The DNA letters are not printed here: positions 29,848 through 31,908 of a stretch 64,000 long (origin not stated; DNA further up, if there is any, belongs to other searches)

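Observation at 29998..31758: Catalytically dead class II ribonucleotide reductase paralog retaining the ATP-cone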

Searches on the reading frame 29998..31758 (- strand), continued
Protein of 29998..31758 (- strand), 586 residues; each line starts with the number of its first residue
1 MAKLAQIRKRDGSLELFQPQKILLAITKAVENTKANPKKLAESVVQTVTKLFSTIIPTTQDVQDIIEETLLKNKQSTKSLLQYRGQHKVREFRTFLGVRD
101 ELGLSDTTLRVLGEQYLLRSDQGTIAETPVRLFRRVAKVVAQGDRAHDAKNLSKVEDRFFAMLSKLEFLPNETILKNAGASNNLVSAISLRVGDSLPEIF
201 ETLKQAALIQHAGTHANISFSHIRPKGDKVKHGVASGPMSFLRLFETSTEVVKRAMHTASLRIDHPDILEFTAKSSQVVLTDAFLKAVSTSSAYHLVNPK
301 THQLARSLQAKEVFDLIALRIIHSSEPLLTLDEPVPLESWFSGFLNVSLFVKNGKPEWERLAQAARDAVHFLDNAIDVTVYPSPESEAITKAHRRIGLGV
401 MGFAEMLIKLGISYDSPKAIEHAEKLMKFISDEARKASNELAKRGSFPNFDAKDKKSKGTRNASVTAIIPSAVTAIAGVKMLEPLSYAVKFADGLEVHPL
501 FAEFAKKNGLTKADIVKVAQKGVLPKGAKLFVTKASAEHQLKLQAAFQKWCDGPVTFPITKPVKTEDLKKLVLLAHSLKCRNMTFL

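Call 43: fold_search(model_id=the predicted structure, library=pdb)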
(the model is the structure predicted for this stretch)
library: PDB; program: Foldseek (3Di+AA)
matches with E <= 10: 924; with E <= 0.001: 155
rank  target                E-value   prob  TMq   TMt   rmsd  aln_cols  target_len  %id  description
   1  1xjj_A                1.3e-30  1.00  0.70  0.66   5.8       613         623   27  Structural mechanism of allosteric substrate specificity in a ribonucleotide reductase: dGTP complex (released 2005-12-20)
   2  1xjk_A                7.1e-30  1.00  0.71  0.67   5.2       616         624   27  Structural mechanism of allosteric substrate specificity in a ribonucleotide reductase: dGTP-ADP complex (released 2005-11-22)
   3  3o0n_B                7.5e-30  1.00  0.71  0.69   4.6       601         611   27  Thermotoga maritima Ribonucleotide Reductase, NrdJ, in complex with dTTP and Adenosylcobalamin (released 2010-07-28)
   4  1xje_B                7.9e-30  1.00  0.71  0.68   5.4       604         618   27  Structural mechanism of allosteric substrate specificity in a ribonucleotide reductase: dTTP-GDP complex (released 2005-10-11)
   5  1xjn_D                9.1e-30  1.00  0.71  0.69   5.2       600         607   26  Structural mechanism of allosteric substrate specificity in a ribonucleotide reductase: dATP-CDP complex (released 2005-12-06)
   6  1xjn_C                1.0e-29  1.00  0.72  0.68   4.9       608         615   27  Structural mechanism of allosteric substrate specificity in a ribonucleotide reductase: dATP-CDP complex (released 2005-12-06)
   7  1xjk_B                1.5e-29  1.00  0.68  0.66   5.8       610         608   26  Structural mechanism of allosteric substrate specificity in a ribonucleotide reductase: dGTP-ADP complex (released 2005-11-22)
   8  1xjg_A                1.7e-29  1.00  0.71  0.68   5.2       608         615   27  Structural mechanism of allosteric substrate specificity in a ribonucleotide reductase: dATP-UDP complex (released 2005-12-20)
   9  1xjn_B                2.2e-29  1.00  0.72  0.69   5.0       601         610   27  Structural mechanism of allosteric substrate specificity in a ribonucleotide reductase: dATP-CDP complex (released 2005-12-06)
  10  1xjm_A                2.2e-29  1.00  0.70  0.66   5.3       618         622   27  Structural mechanism of allosteric substrate specificity in a ribonucleotide reductase: dTTP complex (released 2005-12-20)
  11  3o0q_A                2.3e-29  1.00  0.70  0.67   5.4       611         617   26  Thermotoga maritima Ribonucleotide Reductase, NrdJ, in complex with dTTP, GDP and Adenosine (released 2010-07-28)
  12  3o0q_B                2.6e-29  1.00  0.71  0.67   5.2       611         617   27  Thermotoga maritima Ribonucleotide Reductase, NrdJ, in complex with dTTP, GDP and Adenosine (released 2010-07-28)
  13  3o0o_A                3.3e-29  1.00  0.70  0.67   5.9       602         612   26  Thermotoga maritima Ribonucleotide Reductase, NrdJ, in complex with dTTP, GDP and Adenosylcobalamin (released 2010-07-28)
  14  1xjf_A                4.0e-29  1.00  0.71  0.68   5.5       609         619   27  Structural mechanism of allosteric substrate specificity in a ribonucleotide reductase: dATP complex (released 2005-12-20)
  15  1xje_A                4.2e-29  1.00  0.69  0.65   5.5       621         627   26  Structural mechanism of allosteric substrate specificity in a ribonucleotide reductase: dTTP-GDP complex (released 2005-10-11)
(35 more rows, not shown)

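Call 44: find_encoding_contigs(protein=P0318, flank=10000, max_places=2)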
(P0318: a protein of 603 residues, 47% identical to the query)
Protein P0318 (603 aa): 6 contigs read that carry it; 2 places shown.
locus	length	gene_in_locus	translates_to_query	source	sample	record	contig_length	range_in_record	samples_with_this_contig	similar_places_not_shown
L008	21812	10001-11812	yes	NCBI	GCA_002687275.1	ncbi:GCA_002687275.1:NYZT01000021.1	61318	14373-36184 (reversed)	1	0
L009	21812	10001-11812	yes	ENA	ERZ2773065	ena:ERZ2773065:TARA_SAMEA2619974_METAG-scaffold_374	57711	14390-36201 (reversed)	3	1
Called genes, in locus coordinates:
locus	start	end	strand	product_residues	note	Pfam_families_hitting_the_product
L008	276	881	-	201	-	-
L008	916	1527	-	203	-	PF02954:HTH_8 (weak)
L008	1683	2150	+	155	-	PF22811:Zn_ribbon_NrdR, PF03477:ATP-cone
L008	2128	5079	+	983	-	PF08471:Ribonuc_red_2_N, PF00317:Ribonuc_red_lgN (weak), PF02867:Ribonuc_red_lgC, PF12637:TSCPD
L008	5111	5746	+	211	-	-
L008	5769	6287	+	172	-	PF01923:Cob_adeno_trans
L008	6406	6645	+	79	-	PF13459:Fer4_15, PF13370:Fer4_13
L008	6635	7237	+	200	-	PF03412:Peptidase_C39, PF09778:Guanylate_cyc_2, PF11814:DUF3335, PF13529:Peptidase_C39_2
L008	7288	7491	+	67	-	-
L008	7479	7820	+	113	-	-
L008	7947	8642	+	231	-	-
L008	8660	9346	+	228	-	-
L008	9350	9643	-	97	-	-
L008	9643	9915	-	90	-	-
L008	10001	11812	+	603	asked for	PF03477:ATP-cone, PF00317:Ribonuc_red_lgN, PF02867:Ribonuc_red_lgC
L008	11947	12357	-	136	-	PF01850:PIN, PF13470:PIN_3 (weak)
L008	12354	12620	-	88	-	-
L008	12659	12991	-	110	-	PF04014:MazE_antitoxin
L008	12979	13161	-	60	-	-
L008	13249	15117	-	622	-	PF13522:GATase_6, PF13537:GATase_7, PF00733:Asn_synthase, PF01902:Diphthami_syn_2_N, PF28410:Diphthami_syn_2_C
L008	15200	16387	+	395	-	PF13433:Peripla_BP_5, PF13458:Peripla_BP_6, PF01094:ANF_receptor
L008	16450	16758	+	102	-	PF27370:MJ0788 (weak)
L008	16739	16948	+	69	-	PF10049:DUF2283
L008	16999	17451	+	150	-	PF00160:Pro_isomerase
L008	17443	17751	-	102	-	-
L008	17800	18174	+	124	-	-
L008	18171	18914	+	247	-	-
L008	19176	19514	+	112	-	-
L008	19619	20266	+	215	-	PF01909:NTP_transf_2 (weak), PF18765:Polbeta (weak)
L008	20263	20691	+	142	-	-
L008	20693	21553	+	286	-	PF02653:BPD_transp_2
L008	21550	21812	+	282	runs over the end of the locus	PF02653:BPD_transp_2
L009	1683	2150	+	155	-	PF22811:Zn_ribbon_NrdR, PF03477:ATP-cone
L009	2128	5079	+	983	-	PF08471:Ribonuc_red_2_N, PF00317:Ribonuc_red_lgN (weak), PF02867:Ribonuc_red_lgC, PF12637:TSCPD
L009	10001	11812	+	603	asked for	PF03477:ATP-cone, PF00317:Ribonuc_red_lgN, PF02867:Ribonuc_red_lgC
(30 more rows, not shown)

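Call 45: find_encoding_contigs(protein=P0176, flank=10000, max_places=2)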
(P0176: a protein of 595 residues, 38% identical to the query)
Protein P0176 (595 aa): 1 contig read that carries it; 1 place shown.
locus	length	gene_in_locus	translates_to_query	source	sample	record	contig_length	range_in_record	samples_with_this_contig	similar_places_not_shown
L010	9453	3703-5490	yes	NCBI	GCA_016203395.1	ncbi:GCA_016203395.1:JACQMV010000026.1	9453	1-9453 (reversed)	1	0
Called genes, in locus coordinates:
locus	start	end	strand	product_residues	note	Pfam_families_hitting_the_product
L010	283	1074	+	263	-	-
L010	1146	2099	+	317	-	-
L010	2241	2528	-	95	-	-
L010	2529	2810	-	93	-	-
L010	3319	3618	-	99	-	-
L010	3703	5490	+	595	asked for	PF03477:ATP-cone, PF00317:Ribonuc_red_lgN, PF02867:Ribonuc_red_lgC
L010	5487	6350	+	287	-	PF00561:Abhydrolase_1 (faint), PF12146:Hydrolase_4, PF12697:Abhydrolase_6 (weak)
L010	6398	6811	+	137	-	-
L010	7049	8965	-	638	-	PF13522:GATase_6, PF13537:GATase_7, PF00733:Asn_synthase, PF01902:Diphthami_syn_2_N, PF28410:Diphthami_syn_2_C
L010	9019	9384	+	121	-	PF01300:Sua5_yciO_yrdC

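Call 50: find_encoding_contigs(protein=P0175, flank=10000, max_places=3)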
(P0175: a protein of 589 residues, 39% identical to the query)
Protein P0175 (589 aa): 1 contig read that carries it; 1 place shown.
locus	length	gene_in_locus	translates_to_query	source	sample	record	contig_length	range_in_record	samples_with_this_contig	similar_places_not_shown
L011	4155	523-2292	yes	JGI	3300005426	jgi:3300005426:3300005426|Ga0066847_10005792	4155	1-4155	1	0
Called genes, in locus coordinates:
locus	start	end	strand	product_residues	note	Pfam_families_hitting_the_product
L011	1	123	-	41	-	?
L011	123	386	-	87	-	-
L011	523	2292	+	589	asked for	PF00317:Ribonuc_red_lgN, PF02867:Ribonuc_red_lgC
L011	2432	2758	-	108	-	PF04014:MazE_antitoxin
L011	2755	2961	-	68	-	-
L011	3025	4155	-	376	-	?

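Call 51: find_encoding_contigs(protein=P0201, flank=10000, max_places=2)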
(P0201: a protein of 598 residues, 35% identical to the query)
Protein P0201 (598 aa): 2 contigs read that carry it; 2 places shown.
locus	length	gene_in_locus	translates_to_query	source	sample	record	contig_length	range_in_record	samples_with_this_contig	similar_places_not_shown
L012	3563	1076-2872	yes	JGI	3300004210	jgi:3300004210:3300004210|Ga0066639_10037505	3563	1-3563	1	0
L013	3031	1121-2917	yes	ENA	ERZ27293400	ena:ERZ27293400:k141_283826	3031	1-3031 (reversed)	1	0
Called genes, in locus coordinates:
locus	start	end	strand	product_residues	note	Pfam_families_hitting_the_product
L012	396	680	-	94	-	-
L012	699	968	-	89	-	-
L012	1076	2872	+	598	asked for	PF03477:ATP-cone (weak), PF00317:Ribonuc_red_lgN, PF02867:Ribonuc_red_lgC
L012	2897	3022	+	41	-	-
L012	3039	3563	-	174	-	?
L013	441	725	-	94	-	-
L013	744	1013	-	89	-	-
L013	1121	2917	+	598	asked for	PF03477:ATP-cone (weak), PF00317:Ribonuc_red_lgN, PF02867:Ribonuc_red_lgC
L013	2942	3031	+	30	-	?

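Call 67: find_related_loci(query=window:29998-31758:-, collection=metagenome_contigs, flank=3000)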
Query window:29998-31758:- (586 aa) in metagenome_contigs; peptide patterns used: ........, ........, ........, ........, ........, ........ (x = any residue, [..] = any of these).
90 stretches matched a pattern; 2 encode a relative of the query (tblastn E <= 1e-3); 2 distinct loci.
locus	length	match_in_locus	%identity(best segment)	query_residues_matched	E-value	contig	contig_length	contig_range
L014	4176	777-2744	45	1-584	2e-163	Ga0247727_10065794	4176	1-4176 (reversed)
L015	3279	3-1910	45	21-584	1e-156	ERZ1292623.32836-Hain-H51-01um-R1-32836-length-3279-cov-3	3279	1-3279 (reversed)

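Call 68: search_protein_families(library=pfam, proteins=[P0176, P0318, P0201, P0207, P0223, P0008, P0183], max_evalue=0.01)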
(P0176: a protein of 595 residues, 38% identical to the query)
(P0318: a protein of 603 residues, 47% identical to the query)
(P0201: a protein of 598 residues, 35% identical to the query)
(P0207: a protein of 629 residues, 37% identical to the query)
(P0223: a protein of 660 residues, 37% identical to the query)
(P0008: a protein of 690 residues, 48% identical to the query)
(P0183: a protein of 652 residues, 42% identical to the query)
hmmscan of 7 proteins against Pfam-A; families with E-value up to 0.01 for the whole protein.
P0176 (595 aa): 3 families
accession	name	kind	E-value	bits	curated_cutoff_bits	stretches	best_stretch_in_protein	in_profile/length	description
PF02867.20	Ribonuc_red_lgC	-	2.2e-45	155.7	23.9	3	348-455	230-338/523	Ribonucleotide reductase, barrel domain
PF00317.26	Ribonuc_red_lgN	-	2.1e-13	50.5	28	1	105-177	8-76/77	Ribonucleotide reductase, all-alpha domain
PF03477.21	ATP-cone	-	2.1e-10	41.4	25.8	1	7-85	3-87/88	ATP cone domain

P0318 (603 aa): 4 families
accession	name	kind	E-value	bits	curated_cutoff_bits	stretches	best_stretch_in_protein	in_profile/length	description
PF02867.20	Ribonuc_red_lgC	-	7.9e-55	186.9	23.9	3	350-463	230-344/523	Ribonucleotide reductase, barrel domain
PF00317.26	Ribonuc_red_lgN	-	1.8e-13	50.8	28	1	100-176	3-76/77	Ribonucleotide reductase, all-alpha domain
PF03477.21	ATP-cone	-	5.7e-09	36.8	25.8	1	7-76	3-78/88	ATP cone domain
PF11082.13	DUF2880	-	0.0043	17.8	25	0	112-163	20-74/79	Protein of unknown function (DUF2880)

P0201 (598 aa): 4 families
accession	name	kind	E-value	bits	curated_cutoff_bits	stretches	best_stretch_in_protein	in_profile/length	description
PF02867.20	Ribonuc_red_lgC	-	1e-40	140.3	23.9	3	350-458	230-339/523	Ribonucleotide reductase, barrel domain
PF00317.26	Ribonuc_red_lgN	-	4.4e-13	49.5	28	1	108-177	11-76/77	Ribonucleotide reductase, all-alpha domain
PF03477.21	ATP-cone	-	4.3e-07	30.8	25.8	1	6-85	2-87/88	ATP cone domain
PF13597.11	NRDD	-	0.0046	16.1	26.2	1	372-447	329-403/562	Anaerobic ribonucleoside-triphosphate reductase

P0207 (629 aa): 3 families
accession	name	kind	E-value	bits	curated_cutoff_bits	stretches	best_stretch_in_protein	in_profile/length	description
PF02867.20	Ribonuc_red_lgC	-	7.9e-55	186.9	23.9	3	362-477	228-343/523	Ribonucleotide reductase, barrel domain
PF00317.26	Ribonuc_red_lgN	-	1e-10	42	28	1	120-186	15-76/77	Ribonucleotide reductase, all-alpha domain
PF03477.21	ATP-cone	-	4.8e-07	30.7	25.8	1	5-81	2-75/88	ATP cone domain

P0223 (660 aa): 3 families
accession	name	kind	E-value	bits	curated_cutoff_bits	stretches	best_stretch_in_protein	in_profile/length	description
PF02867.20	Ribonuc_red_lgC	-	4.6e-64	217.4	23.9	2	195-497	4-346/523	Ribonucleotide reductase, barrel domain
PF00317.26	Ribonuc_red_lgN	-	3.2e-14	53.2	28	1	110-188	5-76/77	Ribonucleotide reductase, all-alpha domain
PF03477.21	ATP-cone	-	1.3e-13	51.7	25.8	1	5-88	2-84/88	ATP cone domain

P0008 (690 aa): 4 families
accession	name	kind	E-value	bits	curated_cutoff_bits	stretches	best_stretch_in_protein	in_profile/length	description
PF02867.20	Ribonuc_red_lgC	-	1e-118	397.7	23.9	1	188-653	1-522/523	Ribonucleotide reductase, barrel domain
PF00317.26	Ribonuc_red_lgN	-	1.1e-23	83.5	28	1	105-183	3-75/77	Ribonucleotide reductase, all-alpha domain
PF03477.21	ATP-cone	-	3.6e-13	50.3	25.8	1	5-87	2-85/88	ATP cone domain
PF13597.11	NRDD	-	0.0028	16.8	26.2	1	427-485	347-406/562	Anaerobic ribonucleoside-triphosphate reductase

P0183 (652 aa): 3 families
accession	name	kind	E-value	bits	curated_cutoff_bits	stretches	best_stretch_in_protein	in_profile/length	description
PF02867.20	Ribonuc_red_lgC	-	9.2e-73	246.1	23.9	2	199-490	5-338/523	Ribonucleotide reductase, barrel domain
PF03477.21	ATP-cone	-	5e-15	56.2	25.8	1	6-96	2-87/88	ATP cone domain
PF00317.26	Ribonuc_red_lgN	-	2.5e-14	53.5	28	1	113-191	3-75/77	Ribonucleotide reductase, all-alpha domain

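Call 71: list_cluster_members(proteins=[P0001, P0318, P0176, P0008])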
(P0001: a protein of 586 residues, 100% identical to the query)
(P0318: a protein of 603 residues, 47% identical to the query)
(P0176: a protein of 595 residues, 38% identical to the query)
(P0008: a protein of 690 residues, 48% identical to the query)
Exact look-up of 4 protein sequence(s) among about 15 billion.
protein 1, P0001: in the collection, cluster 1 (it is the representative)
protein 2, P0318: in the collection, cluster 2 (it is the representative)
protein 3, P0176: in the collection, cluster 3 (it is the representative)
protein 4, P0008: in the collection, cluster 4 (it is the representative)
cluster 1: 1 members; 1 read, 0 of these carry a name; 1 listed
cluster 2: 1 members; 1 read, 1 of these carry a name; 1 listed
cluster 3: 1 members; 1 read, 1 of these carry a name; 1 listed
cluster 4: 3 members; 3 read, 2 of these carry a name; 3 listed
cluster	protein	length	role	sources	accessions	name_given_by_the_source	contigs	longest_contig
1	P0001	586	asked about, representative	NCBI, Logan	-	-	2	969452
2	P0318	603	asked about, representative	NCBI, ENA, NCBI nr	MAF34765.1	hypothetical protein CMO91_02880 [Candidatus Woesearchaeota archaeon] | hypothetical protein [Candidatus Woesearchaeota archaeon]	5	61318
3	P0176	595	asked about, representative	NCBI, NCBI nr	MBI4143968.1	hypothetical protein HY486_01845 [Candidatus Woesearchaeota archaeon] | hypothetical protein [Candidatus Woesearchaeota archaeon]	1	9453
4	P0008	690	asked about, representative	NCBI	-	-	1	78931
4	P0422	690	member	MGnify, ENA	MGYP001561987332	CR=1 FL=1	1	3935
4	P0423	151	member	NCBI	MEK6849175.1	MAG: ribonucleotide-diphosphate reductase subunit alpha, partial [Nanoarchaeota archaeon]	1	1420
